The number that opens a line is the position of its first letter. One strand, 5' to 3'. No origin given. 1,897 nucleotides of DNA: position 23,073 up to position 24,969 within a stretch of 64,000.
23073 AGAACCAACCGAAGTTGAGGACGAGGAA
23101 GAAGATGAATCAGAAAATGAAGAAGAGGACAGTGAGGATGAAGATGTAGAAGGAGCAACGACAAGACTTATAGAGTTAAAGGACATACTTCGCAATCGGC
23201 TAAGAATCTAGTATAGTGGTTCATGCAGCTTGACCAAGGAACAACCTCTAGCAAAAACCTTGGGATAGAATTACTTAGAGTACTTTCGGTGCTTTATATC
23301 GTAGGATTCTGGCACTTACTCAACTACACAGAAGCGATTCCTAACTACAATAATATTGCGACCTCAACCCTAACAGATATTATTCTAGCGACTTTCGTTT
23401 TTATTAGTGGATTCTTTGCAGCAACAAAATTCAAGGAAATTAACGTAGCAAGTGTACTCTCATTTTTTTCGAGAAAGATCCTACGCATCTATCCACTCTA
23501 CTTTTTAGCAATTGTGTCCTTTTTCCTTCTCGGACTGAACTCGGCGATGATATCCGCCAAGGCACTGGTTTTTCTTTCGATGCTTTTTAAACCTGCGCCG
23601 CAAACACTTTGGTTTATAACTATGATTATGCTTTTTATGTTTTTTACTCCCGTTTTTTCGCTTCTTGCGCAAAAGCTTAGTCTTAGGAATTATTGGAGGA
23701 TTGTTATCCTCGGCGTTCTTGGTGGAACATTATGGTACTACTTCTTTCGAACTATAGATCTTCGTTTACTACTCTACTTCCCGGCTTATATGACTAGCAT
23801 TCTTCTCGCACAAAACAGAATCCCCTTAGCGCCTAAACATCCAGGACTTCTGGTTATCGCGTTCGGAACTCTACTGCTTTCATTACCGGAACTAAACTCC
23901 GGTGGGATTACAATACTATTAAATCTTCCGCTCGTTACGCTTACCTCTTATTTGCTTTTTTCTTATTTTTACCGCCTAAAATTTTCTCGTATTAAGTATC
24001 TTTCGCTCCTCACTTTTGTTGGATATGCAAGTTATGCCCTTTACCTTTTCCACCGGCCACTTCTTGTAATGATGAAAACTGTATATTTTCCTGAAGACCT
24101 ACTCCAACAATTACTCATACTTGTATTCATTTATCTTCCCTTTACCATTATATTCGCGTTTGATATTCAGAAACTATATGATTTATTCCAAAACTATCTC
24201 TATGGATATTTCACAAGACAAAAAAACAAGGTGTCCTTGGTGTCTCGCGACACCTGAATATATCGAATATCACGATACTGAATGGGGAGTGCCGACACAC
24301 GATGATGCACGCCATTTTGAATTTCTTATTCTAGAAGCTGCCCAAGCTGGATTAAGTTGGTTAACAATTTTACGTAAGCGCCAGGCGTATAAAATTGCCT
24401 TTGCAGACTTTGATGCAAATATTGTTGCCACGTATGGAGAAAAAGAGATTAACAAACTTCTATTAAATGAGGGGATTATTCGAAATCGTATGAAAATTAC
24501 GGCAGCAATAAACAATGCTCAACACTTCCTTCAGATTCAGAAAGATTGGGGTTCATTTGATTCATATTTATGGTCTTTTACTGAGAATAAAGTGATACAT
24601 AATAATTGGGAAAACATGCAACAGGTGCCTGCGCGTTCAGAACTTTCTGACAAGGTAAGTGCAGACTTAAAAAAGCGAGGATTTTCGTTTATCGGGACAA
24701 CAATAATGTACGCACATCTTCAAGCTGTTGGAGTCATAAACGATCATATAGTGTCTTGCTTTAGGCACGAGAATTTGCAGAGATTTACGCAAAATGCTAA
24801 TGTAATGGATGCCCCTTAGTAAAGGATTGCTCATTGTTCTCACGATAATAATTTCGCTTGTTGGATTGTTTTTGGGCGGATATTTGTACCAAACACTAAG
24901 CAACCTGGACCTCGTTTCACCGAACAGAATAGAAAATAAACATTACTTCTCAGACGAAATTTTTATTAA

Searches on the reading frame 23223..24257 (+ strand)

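Call 51: search_protein_families(library=pfam, proteins=[window:23223-24257:+], max_evalue=0.0001)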
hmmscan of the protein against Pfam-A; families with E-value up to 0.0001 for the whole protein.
window:23223-24257:+ (344 aa): 1 family
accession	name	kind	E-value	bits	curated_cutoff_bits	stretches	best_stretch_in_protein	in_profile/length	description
PF01757.29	Acyl_transf_3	-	9.1e-22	78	31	1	13-313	2-322/326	Acyltransferase domain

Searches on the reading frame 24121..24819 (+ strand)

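Call 51: search_protein_families(library=pfam, proteins=[window:24121-24819:+], max_evalue=0.0001)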
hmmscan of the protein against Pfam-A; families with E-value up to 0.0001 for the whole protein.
window:24121-24819:+ (232 aa): 1 family
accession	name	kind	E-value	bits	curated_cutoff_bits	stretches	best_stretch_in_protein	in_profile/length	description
PF03352.18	Adenine_glyco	-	4.8e-79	264.7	25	1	40-216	1-177/177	Methyladenine glycosylase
